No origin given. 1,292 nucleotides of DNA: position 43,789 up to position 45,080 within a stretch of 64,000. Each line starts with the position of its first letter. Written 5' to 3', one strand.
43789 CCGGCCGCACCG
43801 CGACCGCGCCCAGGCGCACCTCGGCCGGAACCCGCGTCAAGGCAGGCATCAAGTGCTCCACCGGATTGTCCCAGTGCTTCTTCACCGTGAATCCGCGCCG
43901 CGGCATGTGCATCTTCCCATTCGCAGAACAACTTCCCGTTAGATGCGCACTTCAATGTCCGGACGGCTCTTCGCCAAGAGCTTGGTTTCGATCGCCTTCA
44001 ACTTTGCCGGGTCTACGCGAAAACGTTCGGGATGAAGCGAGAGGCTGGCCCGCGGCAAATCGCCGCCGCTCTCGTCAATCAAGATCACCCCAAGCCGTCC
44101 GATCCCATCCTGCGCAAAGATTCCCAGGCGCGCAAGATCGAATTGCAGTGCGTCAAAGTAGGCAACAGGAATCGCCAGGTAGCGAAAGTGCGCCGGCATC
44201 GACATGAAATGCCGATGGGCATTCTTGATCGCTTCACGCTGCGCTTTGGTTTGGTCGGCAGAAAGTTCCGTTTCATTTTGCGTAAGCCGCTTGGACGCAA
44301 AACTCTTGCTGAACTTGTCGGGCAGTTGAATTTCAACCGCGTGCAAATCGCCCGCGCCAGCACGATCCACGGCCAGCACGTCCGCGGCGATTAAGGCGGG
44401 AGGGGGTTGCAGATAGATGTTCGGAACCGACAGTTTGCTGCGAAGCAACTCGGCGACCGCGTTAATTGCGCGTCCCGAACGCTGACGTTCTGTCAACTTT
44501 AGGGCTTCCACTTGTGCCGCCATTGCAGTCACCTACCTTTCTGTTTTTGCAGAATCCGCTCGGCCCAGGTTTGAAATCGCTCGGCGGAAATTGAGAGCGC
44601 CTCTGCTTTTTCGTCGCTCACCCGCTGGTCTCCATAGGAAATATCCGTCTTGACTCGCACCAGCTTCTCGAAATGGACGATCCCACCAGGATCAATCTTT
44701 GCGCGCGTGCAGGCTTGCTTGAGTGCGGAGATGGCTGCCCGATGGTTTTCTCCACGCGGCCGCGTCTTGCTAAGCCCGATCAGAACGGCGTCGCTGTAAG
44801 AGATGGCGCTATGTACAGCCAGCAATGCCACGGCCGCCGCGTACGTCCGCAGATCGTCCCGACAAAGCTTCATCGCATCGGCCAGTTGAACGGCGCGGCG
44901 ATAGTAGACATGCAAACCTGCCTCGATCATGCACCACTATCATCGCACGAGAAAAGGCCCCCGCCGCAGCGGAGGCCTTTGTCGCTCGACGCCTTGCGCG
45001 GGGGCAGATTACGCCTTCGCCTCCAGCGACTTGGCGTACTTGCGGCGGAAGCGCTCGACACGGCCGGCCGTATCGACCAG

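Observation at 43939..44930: Low-GC two-gene islet: a minimal HEPN protein coupled to an unassignable ~195-aa partner, without the usual MNT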

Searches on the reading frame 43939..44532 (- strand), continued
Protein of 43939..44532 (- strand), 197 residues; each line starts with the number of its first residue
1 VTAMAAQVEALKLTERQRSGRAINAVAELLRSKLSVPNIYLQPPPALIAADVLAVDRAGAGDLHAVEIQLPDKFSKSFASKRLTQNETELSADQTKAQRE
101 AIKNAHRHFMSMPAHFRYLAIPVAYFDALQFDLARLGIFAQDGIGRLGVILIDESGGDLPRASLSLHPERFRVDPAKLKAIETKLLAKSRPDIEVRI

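Call 82: find_encoding_contigs(protein=P0420, flank=6000, max_places=2)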
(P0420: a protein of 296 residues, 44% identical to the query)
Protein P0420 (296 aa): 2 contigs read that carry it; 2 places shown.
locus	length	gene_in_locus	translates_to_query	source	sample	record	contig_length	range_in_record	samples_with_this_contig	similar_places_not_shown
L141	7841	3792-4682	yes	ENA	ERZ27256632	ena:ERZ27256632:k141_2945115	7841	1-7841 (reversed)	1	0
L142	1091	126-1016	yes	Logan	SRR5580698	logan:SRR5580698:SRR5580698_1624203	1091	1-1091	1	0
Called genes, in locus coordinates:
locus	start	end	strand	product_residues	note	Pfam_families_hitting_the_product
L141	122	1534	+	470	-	PF00463:ICL, PF13714:PEP_mutase, PF00463:ICL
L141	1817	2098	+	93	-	PF00216:Bac_DNA_binding, PF18291:HU-HIG, PF18175:HU-CCDC81_bac_2 (faint)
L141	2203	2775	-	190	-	PF04140:ICMT, PF04191:PEMT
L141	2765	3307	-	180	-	PF03551:PadR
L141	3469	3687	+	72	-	PF01197:Ribosomal_L31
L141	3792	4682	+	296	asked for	-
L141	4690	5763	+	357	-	PF01207:Dus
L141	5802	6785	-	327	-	-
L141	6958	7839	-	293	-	?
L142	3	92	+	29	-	?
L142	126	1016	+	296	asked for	-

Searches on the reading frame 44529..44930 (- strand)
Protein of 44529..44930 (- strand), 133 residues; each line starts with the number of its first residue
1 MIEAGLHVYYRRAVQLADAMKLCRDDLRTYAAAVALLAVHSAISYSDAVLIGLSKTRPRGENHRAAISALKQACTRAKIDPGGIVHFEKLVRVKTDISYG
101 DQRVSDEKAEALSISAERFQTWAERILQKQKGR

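Call 3: search_protein_families(library=pfam, proteins=[window:44529-44930:-], max_evalue=10)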
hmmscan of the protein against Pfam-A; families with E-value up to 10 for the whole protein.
window:44529-44930:- (133 aa): 0 families

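Call 4: search_protein_families(library=padloc, proteins=[window:44529-44930:-], max_evalue=10)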
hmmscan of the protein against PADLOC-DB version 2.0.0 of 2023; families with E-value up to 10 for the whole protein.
window:44529-44930:- (133 aa): 0 families

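Call 5: search_protein_families(library=ncbifam, proteins=[window:44529-44930:-], max_evalue=10)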
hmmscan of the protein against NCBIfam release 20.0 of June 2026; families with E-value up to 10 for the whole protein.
window:44529-44930:- (133 aa): 1 family
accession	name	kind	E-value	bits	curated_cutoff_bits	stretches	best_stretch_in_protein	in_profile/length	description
NF004458.0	PRK05787.2-1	equivalog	0.014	15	324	1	9-81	28-102/195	cobalt-precorrin-7 (C(5))-methyltransferase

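Call 7: find_homologous_proteins(query=window:44529-44930:-, max_evalue=0.001)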
Query window:44529-44930:- (133 aa): 282 proteins with E <= 0.001 among 364 candidates; the best 120 are listed.
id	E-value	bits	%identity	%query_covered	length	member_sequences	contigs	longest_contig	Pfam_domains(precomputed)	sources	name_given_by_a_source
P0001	1.7e-75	269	99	96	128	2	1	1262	-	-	-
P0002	1.4e-57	211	74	100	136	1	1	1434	-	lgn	-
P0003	6.5e-57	209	74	100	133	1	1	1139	-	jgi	jgi:hypothetical protein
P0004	7.8e-57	209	73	100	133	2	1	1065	-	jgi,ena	-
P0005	1.2e-56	208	73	100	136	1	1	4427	-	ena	-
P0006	1.6e-56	208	74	100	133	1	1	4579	-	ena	-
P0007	2.4e-56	207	73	99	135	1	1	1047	-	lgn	-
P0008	3.1e-56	207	74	100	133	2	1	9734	-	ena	-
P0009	6.8e-56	206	74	100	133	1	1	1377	-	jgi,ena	-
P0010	1.1e-55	205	71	100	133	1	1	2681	-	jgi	jgi:hypothetical protein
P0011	1.2e-55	205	73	100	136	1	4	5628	-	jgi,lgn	-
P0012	1.8e-55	204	73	100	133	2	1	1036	-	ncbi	-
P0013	2.8e-55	204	73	99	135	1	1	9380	-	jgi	jgi:hypothetical protein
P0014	3.8e-55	203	71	100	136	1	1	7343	-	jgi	jgi:hypothetical protein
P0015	1.3e-54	201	72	100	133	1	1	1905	-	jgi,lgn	-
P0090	2.1e-48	181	66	100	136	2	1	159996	-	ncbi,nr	ncbi:MAG TPA: hypothetical protein VHX20_18955 [Terracidiphilus sp.]|nr:hypothetical protein [Terrac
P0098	3.9e-48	181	66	100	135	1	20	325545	-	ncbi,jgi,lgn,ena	ncbi:MAG: hypothetical protein ABSB30_01025 [Terracidiphilus sp.]|jgi:hypothetical protein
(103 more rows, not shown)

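Call 10: find_encoding_contigs(protein=P0098, flank=5000, max_places=4)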
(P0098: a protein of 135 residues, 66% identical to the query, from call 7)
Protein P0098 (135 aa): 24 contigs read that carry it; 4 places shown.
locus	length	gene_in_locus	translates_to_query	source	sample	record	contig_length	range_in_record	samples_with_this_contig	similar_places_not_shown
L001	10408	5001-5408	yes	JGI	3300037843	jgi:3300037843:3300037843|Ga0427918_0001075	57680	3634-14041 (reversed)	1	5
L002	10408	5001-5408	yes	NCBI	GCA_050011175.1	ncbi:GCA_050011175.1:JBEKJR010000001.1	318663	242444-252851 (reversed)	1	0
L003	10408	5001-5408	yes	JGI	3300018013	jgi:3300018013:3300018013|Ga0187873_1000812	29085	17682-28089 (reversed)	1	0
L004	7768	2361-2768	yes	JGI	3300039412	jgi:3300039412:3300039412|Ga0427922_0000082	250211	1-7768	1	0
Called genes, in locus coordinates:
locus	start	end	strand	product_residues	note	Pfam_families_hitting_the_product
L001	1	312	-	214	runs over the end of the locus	-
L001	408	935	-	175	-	PF09624:DUF2393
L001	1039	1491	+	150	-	-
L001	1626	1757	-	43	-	-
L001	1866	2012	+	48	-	-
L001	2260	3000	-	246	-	PF01695:IstB_IS21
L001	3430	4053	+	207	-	PF00657:Lipase_GDSL, PF13472:Lipase_GDSL_2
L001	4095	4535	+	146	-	PF08695:Coa1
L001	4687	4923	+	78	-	PF01197:Ribosomal_L31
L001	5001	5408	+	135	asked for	-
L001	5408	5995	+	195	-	-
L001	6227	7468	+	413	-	PF01207:Dus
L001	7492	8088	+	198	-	-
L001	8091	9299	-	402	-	PF00108:Thiolase_N, PF02803:Thiolase_C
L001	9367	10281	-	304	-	PF13672:PP2C_2, PF00481:PP2C (weak)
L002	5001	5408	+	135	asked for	-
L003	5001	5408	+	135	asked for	-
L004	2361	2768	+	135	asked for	-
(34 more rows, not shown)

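Call 11: find_encoding_contigs(protein=P0090, flank=5000, max_places=3)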
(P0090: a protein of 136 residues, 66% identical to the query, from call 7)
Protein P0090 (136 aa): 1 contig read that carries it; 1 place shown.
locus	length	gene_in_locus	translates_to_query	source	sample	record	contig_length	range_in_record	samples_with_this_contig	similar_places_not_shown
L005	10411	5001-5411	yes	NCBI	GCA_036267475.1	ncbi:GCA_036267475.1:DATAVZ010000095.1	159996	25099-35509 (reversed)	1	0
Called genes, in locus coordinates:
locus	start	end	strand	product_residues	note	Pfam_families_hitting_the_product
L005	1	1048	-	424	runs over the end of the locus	PF00675:Peptidase_M16, PF05193:Peptidase_M16_C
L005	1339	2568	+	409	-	PF21016:RlmN_N (weak), PF04055:Radical_SAM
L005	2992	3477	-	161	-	PF07853:DUF1648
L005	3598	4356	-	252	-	PF01695:IstB_IS21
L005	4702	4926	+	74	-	PF01197:Ribosomal_L31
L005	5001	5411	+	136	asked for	-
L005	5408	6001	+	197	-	-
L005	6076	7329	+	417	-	PF01207:Dus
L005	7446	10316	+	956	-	PF08450:SGL (faint), PF07494:Reg_prop (faint), PF07495:Y_Y_Y, PF00990:GGDEF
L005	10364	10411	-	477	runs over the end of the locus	PF13672:PP2C_2, PF00481:PP2C (weak)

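Call 16: search_solved_structures(query=A1, max_evalue=10, show_alignments=3)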
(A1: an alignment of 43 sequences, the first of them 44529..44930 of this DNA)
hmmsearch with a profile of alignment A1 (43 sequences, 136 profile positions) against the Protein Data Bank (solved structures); distinct sequences matched with E-value up to 10: 1.
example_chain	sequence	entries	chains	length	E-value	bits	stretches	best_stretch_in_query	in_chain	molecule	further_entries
2vrf_A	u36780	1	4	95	1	12.7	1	43-88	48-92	BETA-2-SYNTROPHIN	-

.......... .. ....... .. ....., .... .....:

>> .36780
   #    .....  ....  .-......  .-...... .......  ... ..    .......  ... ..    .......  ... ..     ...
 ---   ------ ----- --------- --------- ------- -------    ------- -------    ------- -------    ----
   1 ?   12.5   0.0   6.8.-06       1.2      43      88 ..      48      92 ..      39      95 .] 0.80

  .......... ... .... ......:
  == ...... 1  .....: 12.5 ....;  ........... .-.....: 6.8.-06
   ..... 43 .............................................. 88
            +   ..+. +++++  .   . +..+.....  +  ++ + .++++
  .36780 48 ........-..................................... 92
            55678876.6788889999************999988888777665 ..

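Call 22: predict_structure(alignment_id=A1)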
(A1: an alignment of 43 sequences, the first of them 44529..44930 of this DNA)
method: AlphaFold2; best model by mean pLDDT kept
length: 133 residues; sequences in the alignment: 43
mean_pLDDT: 89.8   pTM: 0.87
mean pLDDT of the five models: 89.8, 89.3, 71.8, 67.9, 65.6
residues with pLDDT >= 90: 96; 70-90: 30; 50-70: 7; < 50: 0
segments of 3 or more residues with pLDDT < 50: none
pLDDT, mean of each block of 10 residues (from residue 1): 82 97 93 94 95 85 88 94 95 78 85 97 92 64
secondary structure, 60 per line:
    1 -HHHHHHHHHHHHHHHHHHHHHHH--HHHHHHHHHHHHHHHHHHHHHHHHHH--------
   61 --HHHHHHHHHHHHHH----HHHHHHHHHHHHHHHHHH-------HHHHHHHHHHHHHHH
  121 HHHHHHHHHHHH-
elements in order: H2-24 H27-52 H63-76 H81-98 H106-132

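Call 25: fold_search(model_id=the predicted structure, library=pdb)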
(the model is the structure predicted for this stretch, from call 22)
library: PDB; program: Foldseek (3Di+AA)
matches with E <= 10: 346; with E <= 0.001: 1
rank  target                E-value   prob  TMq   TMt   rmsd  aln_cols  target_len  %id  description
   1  2hsb                  7.2e-04  1.00  0.79  0.83   2.3       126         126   17  Crystal structure of a hepn domain containing protein (af_0298) from archaeoglobus fulgidus at 1.95 A resolution (released 2006-08-15)
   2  1o3u                  2.1e-02  1.00  0.55  0.60   4.9       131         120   14  Crystal structure of an hepn domain protein (tm0613) from thermotoga maritima at 1.75 A resolution (released 2003-04-22)
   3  1wol                  1.2e-01  1.00  0.58  0.62   4.9       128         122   16  Crystal Structure of ST0689, an archaeal HEPN homologue (released 2005-11-22)
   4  6zpp                  2.9e-01  0.28  0.27  0.24  17.2       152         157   15  g7941: a virulence factor from Drechmaria coniospora (released 2022-01-19)
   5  9tas                  3.1e-01  0.77  0.39  0.40   8.9       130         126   20  De novo photoenzyme photoABLE1 in complex with substrate (released 2026-03-25)
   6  6w6x_A                3.1e-01  0.57  0.34  0.36   9.0       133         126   17  Crystal Structure of ABLE Apo-protein (released 2020-08-26)
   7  7ae6_B                3.6e-01  0.98  0.63  0.60   3.9       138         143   11  Crystal structure of di-AMPylated HEPN(R102A) toxin (released 2020-12-30)
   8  6upw_L                3.7e-01  0.97  0.57  0.51   7.8       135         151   17  Metavinculin ABD-F-actin complex (released 2020-09-30)
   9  7ae6_A                4.3e-01  0.98  0.64  0.59   4.0       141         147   10  Crystal structure of di-AMPylated HEPN(R102A) toxin (released 2020-12-30)
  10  8xeh_B                4.3e-01  0.97  0.63  0.64   3.8       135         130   12  Crystal structure of HEPN-MNT complex (released 2024-12-18)
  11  9bqw_A                4.3e-01  0.33  0.29  0.29  15.4       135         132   10  Fab F945-DbpA complex (released 2025-08-06)
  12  7ae8_B                4.8e-01  0.95  0.60  0.55   4.4       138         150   11  Crystal structure of HEPN(R102A) toxin (released 2020-12-30)
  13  6m6u_G                4.8e-01  0.94  0.58  0.58   4.5       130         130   10  Crystal structure the toxin-antitoxin MntA-HpeT mutant-D39ED41E (released 2020-09-30)
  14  7ae8_D                5.0e-01  0.95  0.61  0.56   4.3       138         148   11  Crystal structure of HEPN(R102A) toxin (released 2020-12-30)
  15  8xdj_A                5.8e-01  0.92  0.60  0.61   4.0       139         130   12  Crystal structure of AMPylated HEPN toxin (released 2024-12-18)
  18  1ufb_A                6.1e-01  1.00  0.72  0.75   2.7       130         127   10  Crystal structure of TT1696 from Thermus thermophilus HB8 (released 2003-11-28)
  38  8xeh_D                1.3e+00  0.69  0.55  0.58   4.2       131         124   12  Crystal structure of HEPN-MNT complex (released 2024-12-18)
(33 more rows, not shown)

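Call 30: search_protein_families(library=pfam, alignment_id=A1, max_evalue=10)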
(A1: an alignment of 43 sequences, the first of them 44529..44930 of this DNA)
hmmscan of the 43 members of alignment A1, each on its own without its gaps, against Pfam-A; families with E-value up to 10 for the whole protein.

A. member 1, window:44529-44930:- (133 aa): 0 families

B. families by the number of members that match (of 43 scanned): 17 families
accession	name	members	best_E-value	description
PF02789.23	Peptidase_M17_N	6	0.0047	Cytosol aminopeptidase family, N-terminal domain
PF03315.21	SDH_beta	3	0.035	Serine dehydratase beta chain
PF16050.10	CDC73_N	3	0.091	Paf1 complex subunit CDC73 N-terminal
PF05168.19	HEPN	2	0.014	HEPN domain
PF14156.11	AbbA_antirepres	2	0.056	Antirepressor AbbA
PF13374.12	TPR_10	2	2.5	Tetratricopeptide repeat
PF23236.1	WH2_Lhr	1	0.054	Large helicase-related protein, winged-helix domain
PF13460.12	NAD_binding_10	1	0.098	NAD(P)H-binding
PF13428.12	TPR_14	1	0.11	Tetratricopeptide repeat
PF16891.10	STPPase_N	1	0.13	Serine-threonine protein phosphatase N-terminal domain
PF05893.19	LuxC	1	0.13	Acyl-CoA reductase (LuxC)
PF22027.1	NS3_helicase_C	1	0.14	NS3 RNA helicase, C-terminal helical domain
PF16943.10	T4SS_CagC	1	0.15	Cag pathogenicity island, type IV secretory system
PF08859.16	DGC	1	0.17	DGC domain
PF15312.11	JSRP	1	0.19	Junctional sarcoplasmic reticulum protein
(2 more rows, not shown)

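Call 32: find_related_loci(query=A1, collection=viral_contigs, flank=6000)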
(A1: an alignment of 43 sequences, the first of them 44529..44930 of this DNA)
Query A1 (133 aa) in viral_contigs; peptide patterns used: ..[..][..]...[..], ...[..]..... (x = any residue, [..] = any of these).
17 stretches matched a pattern, but none encodes a relative of the query by tblastn (E <= 1e-3).

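Call 64: search_protein_families(library=phrogs, proteins=[window:44529-44930:-], max_evalue=1)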
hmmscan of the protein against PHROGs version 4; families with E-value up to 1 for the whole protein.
window:44529-44930:- (133 aa): 0 families
